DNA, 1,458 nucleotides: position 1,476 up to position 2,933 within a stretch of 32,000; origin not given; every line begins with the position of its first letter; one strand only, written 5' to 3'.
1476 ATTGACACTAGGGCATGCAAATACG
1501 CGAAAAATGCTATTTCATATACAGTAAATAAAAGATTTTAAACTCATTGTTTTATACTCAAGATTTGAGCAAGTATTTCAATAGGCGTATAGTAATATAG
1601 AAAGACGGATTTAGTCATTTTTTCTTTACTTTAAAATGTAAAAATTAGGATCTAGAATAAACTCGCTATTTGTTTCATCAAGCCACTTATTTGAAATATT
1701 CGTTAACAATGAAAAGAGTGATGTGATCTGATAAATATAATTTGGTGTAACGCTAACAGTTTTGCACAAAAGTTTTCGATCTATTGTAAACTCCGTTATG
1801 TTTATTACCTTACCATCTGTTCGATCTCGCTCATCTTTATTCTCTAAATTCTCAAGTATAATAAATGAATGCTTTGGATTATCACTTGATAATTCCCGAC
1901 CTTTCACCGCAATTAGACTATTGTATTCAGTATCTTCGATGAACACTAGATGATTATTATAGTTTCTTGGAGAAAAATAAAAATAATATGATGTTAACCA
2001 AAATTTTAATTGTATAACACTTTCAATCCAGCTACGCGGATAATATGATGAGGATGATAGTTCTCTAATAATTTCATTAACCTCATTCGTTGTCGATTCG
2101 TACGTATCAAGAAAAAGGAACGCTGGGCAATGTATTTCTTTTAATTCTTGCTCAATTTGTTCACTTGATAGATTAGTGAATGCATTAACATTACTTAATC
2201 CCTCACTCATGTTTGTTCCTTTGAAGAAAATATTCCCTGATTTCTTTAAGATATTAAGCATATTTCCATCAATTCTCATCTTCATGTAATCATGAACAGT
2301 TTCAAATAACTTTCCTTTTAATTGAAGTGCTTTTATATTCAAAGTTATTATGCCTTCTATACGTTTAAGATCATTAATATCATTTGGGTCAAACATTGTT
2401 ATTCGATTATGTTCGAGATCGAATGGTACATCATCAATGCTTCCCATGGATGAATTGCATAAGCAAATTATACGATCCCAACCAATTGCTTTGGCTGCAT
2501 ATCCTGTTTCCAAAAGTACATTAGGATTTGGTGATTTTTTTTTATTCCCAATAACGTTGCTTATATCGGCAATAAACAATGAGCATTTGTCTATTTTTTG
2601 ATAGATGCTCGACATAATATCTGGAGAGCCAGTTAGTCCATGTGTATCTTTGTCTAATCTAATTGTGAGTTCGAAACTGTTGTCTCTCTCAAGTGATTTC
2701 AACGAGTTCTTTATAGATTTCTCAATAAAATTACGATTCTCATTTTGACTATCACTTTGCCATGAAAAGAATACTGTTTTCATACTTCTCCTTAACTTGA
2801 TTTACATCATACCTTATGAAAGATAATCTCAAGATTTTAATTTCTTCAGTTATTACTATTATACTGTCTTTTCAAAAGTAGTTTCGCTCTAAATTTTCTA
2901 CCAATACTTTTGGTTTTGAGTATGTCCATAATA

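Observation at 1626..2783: Solitary TIR-like / deoxyribosyltransferase-fold protein fused to an unknown 230-aa domain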

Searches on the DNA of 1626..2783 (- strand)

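Call 94: search_rna_families(source=L019, threshold=evalue, max_evalue=1)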
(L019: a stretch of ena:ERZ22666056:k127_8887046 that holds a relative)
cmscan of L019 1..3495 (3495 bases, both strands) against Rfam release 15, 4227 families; matches with E-value up to 1: 0.
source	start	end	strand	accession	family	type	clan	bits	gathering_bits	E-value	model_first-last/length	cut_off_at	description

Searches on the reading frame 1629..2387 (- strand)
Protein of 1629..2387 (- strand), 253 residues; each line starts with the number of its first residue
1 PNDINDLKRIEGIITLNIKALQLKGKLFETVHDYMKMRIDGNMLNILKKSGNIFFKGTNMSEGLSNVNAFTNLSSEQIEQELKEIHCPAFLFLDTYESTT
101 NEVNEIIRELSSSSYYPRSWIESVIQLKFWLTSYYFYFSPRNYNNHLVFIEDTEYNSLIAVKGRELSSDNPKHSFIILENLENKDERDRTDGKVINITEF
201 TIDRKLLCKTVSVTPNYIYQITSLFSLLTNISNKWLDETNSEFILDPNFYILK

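Call 33: predict_structure(alignment_id=A3)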
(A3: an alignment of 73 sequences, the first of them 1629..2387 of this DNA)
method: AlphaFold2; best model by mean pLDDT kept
length: 253 residues; sequences in the alignment: 73
mean_pLDDT: 90.0   pTM: 0.84
mean pLDDT of the five models: 90.0, 88.7, 88.4, 88.4, 87.1
residues with pLDDT >= 90: 177; 70-90: 57; 50-70: 19; < 50: 0
segments of 3 or more residues with pLDDT < 50: none
pLDDT, mean of each block of 10 residues (from residue 1): 78 84 70 92 97 95 96 98 96 97 97 91 98 97 95 81 91 91 58 89 90 97 98 95 86 70
secondary structure, 60 per line:
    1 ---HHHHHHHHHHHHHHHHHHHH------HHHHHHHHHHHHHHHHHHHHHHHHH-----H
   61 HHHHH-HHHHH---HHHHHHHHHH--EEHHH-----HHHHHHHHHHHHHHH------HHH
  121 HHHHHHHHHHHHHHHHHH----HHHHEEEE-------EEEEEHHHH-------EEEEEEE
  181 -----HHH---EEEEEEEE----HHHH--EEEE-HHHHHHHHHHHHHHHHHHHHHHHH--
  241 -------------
elements in order: H4-23 H30-54 H60-65 H67-71 H75-84 H97-111 H118-138 H143-146 E147-150 E158-162 H163-166 E174-180 E192-199 H204-207 E210-213 H215-238

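Call 39: fold_search(model_id=the predicted structure, library=pdb)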
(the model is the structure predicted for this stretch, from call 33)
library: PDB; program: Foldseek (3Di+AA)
matches with E <= 10: 49; with E <= 0.001: 0
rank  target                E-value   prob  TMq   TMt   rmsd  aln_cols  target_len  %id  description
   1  6itu_A                3.9e-01  0.21  0.13  0.21  14.0        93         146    9  Crystal Structure of the GULP1 PTB domain-APP peptide complex (released 2019-08-14)
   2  8rb2_B                7.2e-01  0.05  0.18  0.06  25.7       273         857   12  The crystal structure of DNA-bound human MutSbeta (MSH2_E749A/MSH3_E976A) in the canonical mismatch bound conformation (released 2025-06-11)
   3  8r7c_F                1.2e+00  0.04  0.16  0.06  24.1       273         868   11  MutSbeta bound to compound CHDI-00915542 in the canonical DNA-mismatch bound form (released 2024-11-27)
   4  9zng_AK               2.6e+00  0.02  0.09  0.13  16.6       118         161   15  Cryo-EM structure of the Methanosarcina acetivorans 70S ribosome in complex with SriD (released 2026-01-28)
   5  7pub_IA               2.8e+00  0.02  0.10  0.04  14.3       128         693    9  Late assembly intermediate of the Trypanosoma brucei mitoribosomal small subunit (released 2022-05-04)
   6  1wbb_B                2.8e+00  0.02  0.16  0.07  26.1       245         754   13  Crystal structure of E. coli DNA mismatch repair enzyme MutS, E38A mutant, in complex with a G.T mismatch (released 2006-01-18)
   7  8fo9_A                4.4e+00  0.03  0.10  0.03  10.5        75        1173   11  Cryo-EM structure of Rab29-LRRK2 complex in the LRRK2 tetramer state (released 2024-01-03)
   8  7pua_IA               4.4e+00  0.02  0.11  0.04  12.1        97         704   11  Middle assembly intermediate of the Trypanosoma brucei mitoribosomal small subunit (released 2022-03-02)
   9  8j8y_B                4.9e+00  0.06  0.14  0.25   9.1        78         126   19  Phytoplasma immunodominant membrane protein (released 2024-05-08)
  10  3dpt_B                4.9e+00  0.03  0.08  0.07  13.7        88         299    7  COR domain of Rab family protein (Roco) (released 2008-08-12)
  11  7t3r_A                4.9e+00  0.01  0.11  0.02  14.1        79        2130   14  IP3 and ATP bound type 3 IP3 receptor in the pre-active C state (released 2022-03-23)
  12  3dby_L                5.2e+00  0.05  0.14  0.14  14.0       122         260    8  Crystal structure of uncharacterized protein from Bacillus cereus G9241 (CSAP Target) (released 2008-07-29)
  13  3dby_D                5.2e+00  0.04  0.15  0.14  13.5       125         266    7  Crystal structure of uncharacterized protein from Bacillus cereus G9241 (CSAP Target) (released 2008-07-29)
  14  6hwl_A                5.5e+00  0.01  0.15  0.11  18.2       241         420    8  Glucosamine kinase in complex with glucosamine, ADP and inorganic phosphate (released 2019-05-01)
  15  9evs_O                5.5e+00  0.01  0.09  0.16  16.1        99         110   14  Structure of the flowering plant mitoribosome with P-site tRNA (released 2025-09-03)
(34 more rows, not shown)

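Call 68: search_protein_representatives(alignment_id=A5)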
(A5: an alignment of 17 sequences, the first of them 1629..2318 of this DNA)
Query: 17 sequences, 224 profile positions. Proteins with E-value up to 0.001 (for the whole library): 338; up to 1e-10: 268; up to 1e-30: 82. The best 150 are listed.
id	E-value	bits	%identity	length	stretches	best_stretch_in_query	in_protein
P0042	1.3e-74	266.8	-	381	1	1-223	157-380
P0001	9.6e-72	257.4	-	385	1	1-223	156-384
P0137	1.1e-71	257.2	-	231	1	2-223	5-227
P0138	7.0e-69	248.1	-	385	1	1-224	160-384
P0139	9.7e-68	244.3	-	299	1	1-223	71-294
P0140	4.1e-66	239.0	-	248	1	4-223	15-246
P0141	1.2e-65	237.5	-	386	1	1-223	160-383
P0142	2.4e-65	236.5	-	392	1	1-223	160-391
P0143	4.1e-62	225.9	-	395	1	1-223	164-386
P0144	1.2e-61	224.4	-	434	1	1-222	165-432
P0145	1.3e-60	221.0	-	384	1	1-223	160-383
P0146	2.7e-60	220.0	-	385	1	1-223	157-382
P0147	5.8e-57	209.1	-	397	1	2-221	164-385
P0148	1.0e-55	205.0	-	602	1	1-222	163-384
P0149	4.5e-54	199.6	-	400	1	2-223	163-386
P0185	6.4e-37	143.5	-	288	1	3-222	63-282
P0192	4.8e-35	137.4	-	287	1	3-224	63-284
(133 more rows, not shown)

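Call 71: find_encoding_contigs(protein=P0192, flank=7000, max_places=5)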
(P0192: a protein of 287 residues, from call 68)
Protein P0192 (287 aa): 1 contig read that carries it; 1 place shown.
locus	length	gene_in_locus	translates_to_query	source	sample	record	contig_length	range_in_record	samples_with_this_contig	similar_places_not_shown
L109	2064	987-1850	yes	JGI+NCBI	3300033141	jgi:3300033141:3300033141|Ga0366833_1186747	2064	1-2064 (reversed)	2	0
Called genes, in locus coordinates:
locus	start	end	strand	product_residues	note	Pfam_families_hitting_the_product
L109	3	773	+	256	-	PF01903:CbiX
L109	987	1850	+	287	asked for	-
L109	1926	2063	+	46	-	?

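Call 75: find_related_loci(query=A7, collection=metagenome_contigs, flank=8000)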
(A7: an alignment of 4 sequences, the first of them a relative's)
Query A7 (288 aa) in metagenome_contigs; peptide patterns used: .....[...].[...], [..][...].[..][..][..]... (x = any residue, [..] = any of these).
486 stretches matched a pattern; 70 encode a relative of the query (tblastn E <= 1e-3); 70 distinct loci.
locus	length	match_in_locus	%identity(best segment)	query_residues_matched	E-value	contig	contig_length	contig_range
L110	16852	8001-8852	50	1-284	3e-83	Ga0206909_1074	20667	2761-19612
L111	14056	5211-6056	45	2-285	4e-76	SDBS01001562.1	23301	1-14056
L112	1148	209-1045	44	2-282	2e-81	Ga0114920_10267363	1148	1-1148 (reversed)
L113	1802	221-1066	44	2-284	3e-79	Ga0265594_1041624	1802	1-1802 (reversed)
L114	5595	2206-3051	43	2-285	3e-75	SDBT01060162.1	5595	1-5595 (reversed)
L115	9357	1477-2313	44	2-282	3e-74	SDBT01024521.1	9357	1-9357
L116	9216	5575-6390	45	9-282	6e-74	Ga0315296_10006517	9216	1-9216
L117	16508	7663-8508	44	2-285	2e-73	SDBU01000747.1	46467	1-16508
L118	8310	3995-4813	44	9-282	1e-73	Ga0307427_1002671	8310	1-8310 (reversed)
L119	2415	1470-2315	42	2-285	5e-75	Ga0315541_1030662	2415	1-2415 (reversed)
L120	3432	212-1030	45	9-282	2e-73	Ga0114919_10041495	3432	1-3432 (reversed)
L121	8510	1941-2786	43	2-285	8e-73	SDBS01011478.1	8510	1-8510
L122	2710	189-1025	42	5-285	4e-73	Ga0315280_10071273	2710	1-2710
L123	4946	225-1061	41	2-282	4e-72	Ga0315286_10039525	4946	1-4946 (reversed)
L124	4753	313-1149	43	2-282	3e-72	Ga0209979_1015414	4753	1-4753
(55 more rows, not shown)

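Call 78: search_protein_families(library=pfam, alignment_id=A8, max_evalue=0.00001)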
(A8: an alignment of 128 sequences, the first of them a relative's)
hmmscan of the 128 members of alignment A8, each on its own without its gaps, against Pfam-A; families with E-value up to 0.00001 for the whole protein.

A. member 1, L117:6261-7658:+ (466 aa): 5 families
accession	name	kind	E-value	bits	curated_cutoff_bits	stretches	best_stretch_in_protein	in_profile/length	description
PF13481.12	AAA_25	-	1.4e-16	61.1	27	1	71-223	13-195/195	AAA domain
PF06745.19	ATPase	-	1.8e-14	54.1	26.6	1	78-147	6-76/231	KaiC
PF18073.7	Zn_ribbon_LapB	-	1.5e-12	47.4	25.7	1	13-40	1-28/28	Rubredoxin metal binding domain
PF13541.12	ChlI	-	2.2e-10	40.9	27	1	344-428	34-119/121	Subunit ChlI of Mg-chelatase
PF03796.21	DnaB_C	-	9.1e-08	32.2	27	1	79-184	8-117/255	DnaB-like helicase C terminal domain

B. families by the number of members that match (of 128 scanned): 75 families (the first 25 are shown)
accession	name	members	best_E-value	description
PF13541.12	ChlI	5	2.2e-10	Subunit ChlI of Mg-chelatase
PF13481.12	AAA_25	4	1.4e-16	AAA domain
PF02542.21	YgbB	3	1.1e-63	YgbB family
PF13304.12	AAA_21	3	8.1e-18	AAA domain, putative AbiEii toxin, Type IV TA system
PF06745.19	ATPase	3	1.5e-15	KaiC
PF18073.7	Zn_ribbon_LapB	3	6.1e-13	Rubredoxin metal binding domain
PF03796.21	DnaB_C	3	9.1e-08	DnaB-like helicase C terminal domain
PF05362.19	Lon_C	3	1.6e-06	Lon protease (S16) C-terminal proteolytic domain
PF03977.18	OAD_beta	2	2.7e-150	Na+-transporting oxaloacetate decarboxylase beta subunit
PF01128.25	IspD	2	3.6e-66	2-C-methyl-D-erythritol 4-phosphate cytidylyltransferase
PF13382.11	Adenine_deam_C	2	3.2e-64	Adenine deaminase C-terminal domain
PF19289.4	PmbA_TldD_3rd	2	6.3e-57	PmbA/TldA metallopeptidase C-terminal domain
PF01979.26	Amidohydro_1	2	4e-33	Amidohydrolase family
PF00589.27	Phage_integrase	2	4.1e-31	Phage integrase family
PF14489.11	QueF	2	3.3e-30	QueF-like protein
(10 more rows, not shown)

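Call 83: search_protein_families(library=phrogs, proteins=[P0185], max_evalue=0.01)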
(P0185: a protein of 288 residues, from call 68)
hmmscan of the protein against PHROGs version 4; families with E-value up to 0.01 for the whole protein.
P0185 (288 aa): 0 families
